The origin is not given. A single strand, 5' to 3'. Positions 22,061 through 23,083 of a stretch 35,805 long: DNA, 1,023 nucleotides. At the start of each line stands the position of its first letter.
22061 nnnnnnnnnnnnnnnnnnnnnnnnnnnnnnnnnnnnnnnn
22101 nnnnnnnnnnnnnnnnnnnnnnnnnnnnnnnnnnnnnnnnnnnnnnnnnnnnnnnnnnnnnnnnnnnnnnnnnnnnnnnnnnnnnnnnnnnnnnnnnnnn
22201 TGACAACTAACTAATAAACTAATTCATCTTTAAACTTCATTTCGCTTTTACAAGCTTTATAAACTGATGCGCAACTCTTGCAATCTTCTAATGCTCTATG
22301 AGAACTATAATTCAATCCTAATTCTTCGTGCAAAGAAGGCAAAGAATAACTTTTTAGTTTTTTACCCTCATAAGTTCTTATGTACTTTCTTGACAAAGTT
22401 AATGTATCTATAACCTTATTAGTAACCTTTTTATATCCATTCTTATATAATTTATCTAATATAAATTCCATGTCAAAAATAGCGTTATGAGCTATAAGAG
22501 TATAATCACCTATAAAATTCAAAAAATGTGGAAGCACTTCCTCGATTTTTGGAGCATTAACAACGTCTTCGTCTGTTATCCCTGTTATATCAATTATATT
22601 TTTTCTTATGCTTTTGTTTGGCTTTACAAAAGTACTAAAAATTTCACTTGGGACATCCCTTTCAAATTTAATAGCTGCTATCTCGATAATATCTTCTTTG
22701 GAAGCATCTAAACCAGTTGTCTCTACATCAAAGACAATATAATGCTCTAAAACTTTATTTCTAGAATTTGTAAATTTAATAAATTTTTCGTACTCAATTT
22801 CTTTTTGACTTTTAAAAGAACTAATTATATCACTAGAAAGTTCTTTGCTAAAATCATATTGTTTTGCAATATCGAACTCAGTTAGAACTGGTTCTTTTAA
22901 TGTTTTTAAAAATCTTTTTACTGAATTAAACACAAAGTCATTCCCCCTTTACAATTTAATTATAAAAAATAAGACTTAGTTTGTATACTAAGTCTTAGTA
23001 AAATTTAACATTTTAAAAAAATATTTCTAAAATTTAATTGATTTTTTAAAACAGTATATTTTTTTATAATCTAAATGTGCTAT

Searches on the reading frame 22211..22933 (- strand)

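Call 41: search_protein_families(library=pfam, proteins=[window:22211-22933:-], max_evalue=0.01)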
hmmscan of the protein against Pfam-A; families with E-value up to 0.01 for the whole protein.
window:22211-22933:- (240 aa): 3 families
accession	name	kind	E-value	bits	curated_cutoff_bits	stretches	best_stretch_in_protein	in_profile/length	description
PF00929.31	RNase_T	-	8.9e-39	134.1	24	1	66-225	1-164/164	Exonuclease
PF13482.12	RNase_H_2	-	3.1e-06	27.7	22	1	67-210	2-118/165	RNase_H superfamily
PF16473.11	Rv2179c-like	-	1.2e-05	25.5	27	1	65-228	2-176/177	3'-5' exoribonuclease Rv2179c-like domain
